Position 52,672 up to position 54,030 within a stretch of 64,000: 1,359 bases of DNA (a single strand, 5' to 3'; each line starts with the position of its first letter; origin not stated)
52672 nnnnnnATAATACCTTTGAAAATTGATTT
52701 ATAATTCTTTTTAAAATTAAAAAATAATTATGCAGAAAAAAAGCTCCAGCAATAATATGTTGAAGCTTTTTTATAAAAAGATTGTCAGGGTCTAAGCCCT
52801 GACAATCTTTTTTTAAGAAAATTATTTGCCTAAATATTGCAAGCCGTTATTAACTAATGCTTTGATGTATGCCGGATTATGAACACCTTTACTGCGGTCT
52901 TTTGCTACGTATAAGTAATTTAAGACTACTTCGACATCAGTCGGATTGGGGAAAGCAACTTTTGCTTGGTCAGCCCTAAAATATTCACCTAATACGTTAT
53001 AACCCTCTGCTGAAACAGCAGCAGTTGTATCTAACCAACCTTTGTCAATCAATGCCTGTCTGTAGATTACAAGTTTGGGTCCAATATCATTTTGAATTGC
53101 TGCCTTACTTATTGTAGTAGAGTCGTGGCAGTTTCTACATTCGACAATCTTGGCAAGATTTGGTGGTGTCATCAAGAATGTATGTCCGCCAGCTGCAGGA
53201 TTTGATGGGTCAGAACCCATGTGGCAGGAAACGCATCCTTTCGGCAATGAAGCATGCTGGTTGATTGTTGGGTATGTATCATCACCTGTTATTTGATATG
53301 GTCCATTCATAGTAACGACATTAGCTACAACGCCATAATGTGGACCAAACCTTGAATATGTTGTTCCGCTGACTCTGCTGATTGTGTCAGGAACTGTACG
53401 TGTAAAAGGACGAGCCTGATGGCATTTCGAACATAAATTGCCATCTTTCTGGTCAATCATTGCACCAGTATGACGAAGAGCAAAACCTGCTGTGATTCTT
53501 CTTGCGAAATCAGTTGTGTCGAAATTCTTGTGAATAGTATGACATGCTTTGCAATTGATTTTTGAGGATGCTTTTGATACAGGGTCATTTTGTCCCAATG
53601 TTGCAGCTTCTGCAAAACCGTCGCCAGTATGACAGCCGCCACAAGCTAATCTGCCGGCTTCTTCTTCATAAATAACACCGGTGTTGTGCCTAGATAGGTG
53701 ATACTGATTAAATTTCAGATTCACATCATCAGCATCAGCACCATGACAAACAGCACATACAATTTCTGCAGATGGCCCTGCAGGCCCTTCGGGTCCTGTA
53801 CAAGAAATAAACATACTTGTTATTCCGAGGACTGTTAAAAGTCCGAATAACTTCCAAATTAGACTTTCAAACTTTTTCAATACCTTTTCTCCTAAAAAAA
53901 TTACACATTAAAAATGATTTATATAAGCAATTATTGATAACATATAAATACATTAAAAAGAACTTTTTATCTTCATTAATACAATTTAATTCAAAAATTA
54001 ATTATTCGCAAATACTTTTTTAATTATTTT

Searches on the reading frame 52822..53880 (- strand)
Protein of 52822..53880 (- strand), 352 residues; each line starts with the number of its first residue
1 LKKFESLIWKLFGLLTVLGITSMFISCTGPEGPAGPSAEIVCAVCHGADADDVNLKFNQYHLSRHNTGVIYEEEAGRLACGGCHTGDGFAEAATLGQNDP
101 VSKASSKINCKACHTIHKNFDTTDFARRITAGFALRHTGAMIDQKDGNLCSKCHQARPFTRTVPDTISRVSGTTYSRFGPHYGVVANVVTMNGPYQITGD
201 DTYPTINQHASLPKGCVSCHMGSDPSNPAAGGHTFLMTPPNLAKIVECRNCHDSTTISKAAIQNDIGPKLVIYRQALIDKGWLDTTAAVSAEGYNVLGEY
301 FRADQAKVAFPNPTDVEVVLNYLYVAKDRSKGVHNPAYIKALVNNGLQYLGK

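Call 3: search_protein_families(library=pfam, proteins=[window:52822-53880:-], max_evalue=0.1)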
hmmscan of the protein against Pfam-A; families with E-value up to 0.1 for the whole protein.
window:52822-53880:- (352 aa): 6 families
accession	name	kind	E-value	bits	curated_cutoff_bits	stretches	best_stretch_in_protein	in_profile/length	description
PF14522.11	Cytochrome_C7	-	1.8e-09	37.7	24.8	2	208-259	7-55/67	Cytochrome c7 and related cytochrome c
PF22113.1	Mtrc-MtrF_II-IV_dom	-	1e-05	25.6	30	2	36-123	78-172/176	Outer membrane cytochrome MtrC/MtrF-like, domains II/IV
PF14537.11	Cytochrom_c3_2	-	1.2e-05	26.1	25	1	38-155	5-79/79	Cytochrome c3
PF13435.11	Cytochrome_C554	-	0.044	15.2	20.8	0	212-252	47-83/84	Cytochrome c554 and c-prime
PF09699.15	Paired_CXXCH_1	-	0.046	13.9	20.6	0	140-155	22-37/41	Doubled CXXCH motif (Paired_CXXCH_1)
PF22678.1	Cytochrom_c_NrfB-like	-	0.056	14.4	27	1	42-122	1-73/89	Cytochrome c-type protein NrfB-like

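Call 4: search_protein_families(library=ncbifam, proteins=[window:52822-53880:-], max_evalue=0.1)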
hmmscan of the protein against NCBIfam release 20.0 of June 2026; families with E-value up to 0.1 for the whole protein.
window:52822-53880:- (352 aa): 6 families
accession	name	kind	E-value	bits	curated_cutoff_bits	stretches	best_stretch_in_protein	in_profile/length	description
TIGR03508.1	decahem_SO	subfamily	2.1e-06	27.4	192.2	1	36-122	31-109/258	DmsE family decaheme c-type cytochrome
NF045713.1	CxxCH_16_HmcA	equivalog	2.8e-06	26.2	400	2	41-155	78-182/541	sulfate respiration complex hexadecaheme cytochrome HmcA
NF041028.1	decahem_GSU2203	exception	1.6e-05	24.3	325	1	38-157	66-158/317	GSU2203 family decaheme c-type cytochrome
TIGR03146.1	cyt_nit_nrfB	equivalog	0.013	15.8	166.6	0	214-255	12-50/145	cytochrome c nitrite reductase pentaheme subunit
NF008659.0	PRK11659.1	equivalog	0.013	15.2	184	1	206-255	39-85/188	cytochrome c nitrite reductase pentaheme subunit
NF045722.1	c3_cytochr_TmcA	equivalog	0.025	14.4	114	1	37-85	78-125/125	acidic tetraheme cytochrome c3 TmcA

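Call 28: find_homologous_proteins(query=window:52822-53880:-, max_evalue=0.001)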
Query window:52822-53880:- (352 aa): 249 proteins with E <= 0.001 among 2088 candidates; the best 120 are listed.
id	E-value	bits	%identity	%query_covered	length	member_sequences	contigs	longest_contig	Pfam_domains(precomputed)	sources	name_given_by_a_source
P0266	6.4e-244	826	100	100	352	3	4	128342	PF14537.12,PF14522.12,PF22113.2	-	-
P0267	4.9e-170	583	74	96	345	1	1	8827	PF14522.12,PF22113.2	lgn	-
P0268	4.2e-157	541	66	100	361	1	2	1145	PF14537.12,PF14522.12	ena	-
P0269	1.8e-156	539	67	99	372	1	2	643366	PF14537.12,PF14522.12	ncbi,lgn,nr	ncbi:MAG: hypothetical protein EPN82_03665 [Bacteroidetes bacterium]|nr:MAG: hypothetical protein EP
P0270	3.8e-145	501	62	100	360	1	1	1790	PF14537.12,PF14522.12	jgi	-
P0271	2.4e-143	495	62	100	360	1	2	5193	PF14537.12,PF02335.21,PF14522.12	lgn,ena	-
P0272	7.2e-141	487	62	94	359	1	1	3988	PF09699.16,PF14537.12,PF14522.12,PF22113.2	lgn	-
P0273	1.7e-133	463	59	99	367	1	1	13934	PF09699.16,PF14537.12,PF14522.12,PF22113.2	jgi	jgi:hypothetical protein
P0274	8.1e-131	454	59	100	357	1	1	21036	PF14537.12,PF14522.12,PF22113.2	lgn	-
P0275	7.3e-130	451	57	100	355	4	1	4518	PF14537.12,PF14522.12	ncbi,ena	-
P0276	2.1e-128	446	57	98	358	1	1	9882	PF14537.12,PF14522.12,PF22113.2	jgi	jgi:hypothetical protein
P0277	1.1e-122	427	54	99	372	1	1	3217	PF14537.12,PF02335.21,PF14522.12,PF22113.2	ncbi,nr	ncbi:MAG: Cytochrome c protein [Bacteroidota bacterium]|nr:Cytochrome c protein [Bacteroidota bacter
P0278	2.5e-121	423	56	99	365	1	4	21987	PF14522.12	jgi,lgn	-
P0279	9.9e-120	418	55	96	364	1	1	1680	PF14537.12,PF14522.12,PF22113.2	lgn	-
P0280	2.9e-118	413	56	94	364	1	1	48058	PF14537.12,PF02335.21,PF14522.12,PF22113.2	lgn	-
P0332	1.6e-78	282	44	92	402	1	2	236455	PF01391.24,PF09699.16,PF14522.12,PF22113.2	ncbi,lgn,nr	ncbi:MAG: hypothetical protein NT007_18315 [Candidatus Kapabacteria bacterium]|nr:hypothetical prote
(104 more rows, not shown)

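Call 63: search_solved_structures(query=A4, max_evalue=1, show_alignments=1)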
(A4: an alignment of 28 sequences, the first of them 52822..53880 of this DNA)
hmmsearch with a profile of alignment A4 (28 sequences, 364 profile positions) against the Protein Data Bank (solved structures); distinct sequences matched with E-value up to 1: 19.
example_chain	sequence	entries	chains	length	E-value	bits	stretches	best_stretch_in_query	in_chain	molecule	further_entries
6i5b_A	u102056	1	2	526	2.8e-08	36.5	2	221-303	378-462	Uncharacterized protein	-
3ubr_A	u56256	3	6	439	4.2e-06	29.4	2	214-291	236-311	Cytochrome c-552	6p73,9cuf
8bcx_A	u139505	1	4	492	1.4e-05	27.7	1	209-358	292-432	Nitrite reductase (cytochrome; ammonia-forming)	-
1oah_A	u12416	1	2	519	0.00063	22.2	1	211-360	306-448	CYTOCHROME C NITRITE REDUCTASE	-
2j7a_A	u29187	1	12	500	0.0038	19.7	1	212-357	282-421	CYTOCHROME C NITRITE REDUCTASE NRFA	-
2vr0_A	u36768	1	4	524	0.0044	19.5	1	212-357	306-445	CYTOCHROME C NITRITE REDUCTASE, CATALYTIC SUBUNIT NFRA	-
6qyc_A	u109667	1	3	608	0.027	16.9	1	212-270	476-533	Decaheme c-type cytochrome, OmcA/MtrC family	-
6r2q_C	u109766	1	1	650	0.03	16.7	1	212-270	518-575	Decaheme c-type cytochrome, OmcA/MtrC family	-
6qvm_A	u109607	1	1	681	0.031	16.7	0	25-358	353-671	Multiheme cytochrome cf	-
5b5m_C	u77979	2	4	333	0.15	14.4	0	112-164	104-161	Photosynthetic reaction center cytochrome c subunit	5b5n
9wt9_A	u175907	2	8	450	0.16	14.3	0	45-91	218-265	Cytochrome c,Multiheme cytochrome c selenoprotein mutant (MccSep U325A) | Cytochrome c,Multiheme cytochrome c selenoprotein (MccSep)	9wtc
9wt8_A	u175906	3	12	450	0.16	14.3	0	45-91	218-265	Cytochrome c,Multiheme cytochrome c selenoprotein (MccSep)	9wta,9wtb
28pb_A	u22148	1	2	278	0.18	14.2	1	220-267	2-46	Cytochrome c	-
3wmm_C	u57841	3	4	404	0.22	13.9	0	113-164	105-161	Photosynthetic reaction center C subunit | Photosynthetic reaction center cytochrome c subunit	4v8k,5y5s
7c9r_C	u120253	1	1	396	0.27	13.6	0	242-280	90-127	Photosynthetic reaction center cytochrome c subunit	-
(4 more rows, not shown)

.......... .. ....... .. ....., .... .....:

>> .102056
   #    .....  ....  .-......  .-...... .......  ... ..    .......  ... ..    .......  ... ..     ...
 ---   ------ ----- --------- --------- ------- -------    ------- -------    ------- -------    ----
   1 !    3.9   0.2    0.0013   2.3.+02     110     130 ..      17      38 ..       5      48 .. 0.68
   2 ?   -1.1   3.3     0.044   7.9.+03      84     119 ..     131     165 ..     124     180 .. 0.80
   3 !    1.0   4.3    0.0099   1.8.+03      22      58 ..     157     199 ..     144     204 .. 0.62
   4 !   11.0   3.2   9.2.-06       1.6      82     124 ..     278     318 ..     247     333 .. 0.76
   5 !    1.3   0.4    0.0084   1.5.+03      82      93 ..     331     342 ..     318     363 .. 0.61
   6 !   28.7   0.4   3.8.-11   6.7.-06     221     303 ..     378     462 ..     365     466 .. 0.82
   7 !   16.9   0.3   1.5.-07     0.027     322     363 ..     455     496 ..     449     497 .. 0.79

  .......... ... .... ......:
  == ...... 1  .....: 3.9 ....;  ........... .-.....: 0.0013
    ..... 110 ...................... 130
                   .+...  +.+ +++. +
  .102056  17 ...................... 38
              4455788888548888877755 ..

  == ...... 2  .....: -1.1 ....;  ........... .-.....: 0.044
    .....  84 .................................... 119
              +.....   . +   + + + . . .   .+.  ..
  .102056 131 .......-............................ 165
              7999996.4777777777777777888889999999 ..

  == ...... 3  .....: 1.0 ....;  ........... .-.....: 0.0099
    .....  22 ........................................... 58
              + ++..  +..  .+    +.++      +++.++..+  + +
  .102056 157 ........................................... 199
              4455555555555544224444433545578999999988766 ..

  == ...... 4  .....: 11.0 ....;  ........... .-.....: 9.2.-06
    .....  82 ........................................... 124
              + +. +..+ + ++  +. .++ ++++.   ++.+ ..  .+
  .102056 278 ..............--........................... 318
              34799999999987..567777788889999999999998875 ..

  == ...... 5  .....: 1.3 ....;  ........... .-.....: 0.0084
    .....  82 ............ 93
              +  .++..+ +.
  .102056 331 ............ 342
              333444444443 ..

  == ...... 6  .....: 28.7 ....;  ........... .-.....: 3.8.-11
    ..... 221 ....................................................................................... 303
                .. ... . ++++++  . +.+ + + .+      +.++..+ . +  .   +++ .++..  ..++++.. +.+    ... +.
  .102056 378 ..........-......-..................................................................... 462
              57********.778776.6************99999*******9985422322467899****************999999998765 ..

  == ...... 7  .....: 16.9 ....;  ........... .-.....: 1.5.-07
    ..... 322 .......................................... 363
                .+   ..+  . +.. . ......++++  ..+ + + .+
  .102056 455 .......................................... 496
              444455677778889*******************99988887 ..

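Call 75: predict_structure(alignment_id=A5)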
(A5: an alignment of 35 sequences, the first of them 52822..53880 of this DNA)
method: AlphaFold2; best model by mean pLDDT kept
length: 352 residues; sequences in the alignment: 35
mean_pLDDT: 87.0   pTM: 0.82
mean pLDDT of the five models: 87.0, 86.3, 86.1, 84.5, 79.4
residues with pLDDT >= 90: 196; 70-90: 124; 50-70: 21; < 50: 11
segments of 3 or more residues with pLDDT < 50: 25-34
pLDDT, mean of each block of 10 residues (from residue 1): 71 81 51 50 77 85 74 81 91 94 90 84 85 95 94 93 96 95 90 96 92 89 79 76 85 88 95 98 95 93 97 98 95 93 98 94
secondary structure, 60 per line:
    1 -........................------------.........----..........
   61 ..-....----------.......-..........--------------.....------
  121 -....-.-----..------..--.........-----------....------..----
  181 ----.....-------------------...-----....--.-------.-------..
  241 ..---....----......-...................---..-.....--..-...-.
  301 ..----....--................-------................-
elements in order: H2-25 H38-46 H51-62 H64-67 H78-84 H86-95 H110-113 H122-125 H145-153 E165-168 H185-189 H217-220 H239-242 H246-249 H254-259 H261-279 E300-302 E307-310 H313-328 H336-351

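Call 78: fold_search(model_id=the predicted structure, library=pdb)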
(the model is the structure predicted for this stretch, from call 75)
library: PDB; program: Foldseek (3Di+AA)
matches with E <= 10: 43; with E <= 0.001: 2
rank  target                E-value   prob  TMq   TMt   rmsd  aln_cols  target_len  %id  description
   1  6i5b_B                1.0e-04  1.00  0.48  0.36   7.0       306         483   20  Crystal Structure of Outer Cell Wall Cytochrome OcwA (released 2019-09-25)
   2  6i5b_A                1.1e-04  1.00  0.48  0.36   7.0       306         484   20  Crystal Structure of Outer Cell Wall Cytochrome OcwA (released 2019-09-25)
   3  6v0a_F                2.8e-03  0.98  0.37  0.30  12.3       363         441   15  Crystal structure of cytochrome c nitrite reductase from the bacterium Geobacter lovleyi with bound sulfate (released 2020-06-17)
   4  6v0a_C                3.7e-03  0.98  0.37  0.30  12.3       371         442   15  Crystal structure of cytochrome c nitrite reductase from the bacterium Geobacter lovleyi with bound sulfate (released 2020-06-17)
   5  6v0a_E                8.0e-03  0.97  0.39  0.32  11.5       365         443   17  Crystal structure of cytochrome c nitrite reductase from the bacterium Geobacter lovleyi with bound sulfate (released 2020-06-17)
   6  1oah_B                1.2e-02  0.84  0.32  0.25  13.1       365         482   13  Cytochrome c Nitrite Reductase from Desulfovibrio desulfuricans ATCC 27774: The relevance of the two calcium sites in  (released 2003-05-08)
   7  1oah_A                2.2e-02  0.75  0.31  0.24  13.2       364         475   13  Cytochrome c Nitrite Reductase from Desulfovibrio desulfuricans ATCC 27774: The relevance of the two calcium sites in  (released 2003-05-08)
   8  2j7a_D                6.9e-02  0.75  0.38  0.29  11.3       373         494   11  Crystal structure of cytochrome c nitrite reductase NrfHA complex from Desulfovibrio vulgaris (released 2006-12-06)
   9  2j7a_B                1.1e-01  0.72  0.30  0.22  10.9       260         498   11  Crystal structure of cytochrome c nitrite reductase NrfHA complex from Desulfovibrio vulgaris (released 2006-12-06)
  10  2j7a_K                1.1e-01  0.60  0.37  0.28  12.3       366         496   12  Crystal structure of cytochrome c nitrite reductase NrfHA complex from Desulfovibrio vulgaris (released 2006-12-06)
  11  3f29_B                1.3e-01  0.60  0.28  0.20  11.8       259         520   14  Structure of the Thioalkalivibrio nitratireducens cytochrome c nitrite reductase in complex with sulfite (released 2008-12-09)
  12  2ot4_A                1.3e-01  0.54  0.35  0.25  13.4       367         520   14  Structure of a hexameric multiheme c nitrite reductase from the extremophile bacterium Thiolkalivibrio nitratireducens (released 2008-04-08)
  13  2vr0_E                1.7e-01  0.47  0.34  0.26  11.8       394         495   13  Crystal structure of cytochrome c nitrite reductase NrfHA complex bound to the HQNO inhibitor (released 2008-06-03)
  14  3mmo_A                1.9e-01  0.51  0.28  0.20  12.4       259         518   15  Structure of the Thioalkalivibrio nitratireducens cytochrome c nitrite reductase in complex with cyanide (released 2010-09-29)
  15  3f29_A                2.0e-01  0.33  0.30  0.22  14.0       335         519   13  Structure of the Thioalkalivibrio nitratireducens cytochrome c nitrite reductase in complex with sulfite (released 2008-12-09)
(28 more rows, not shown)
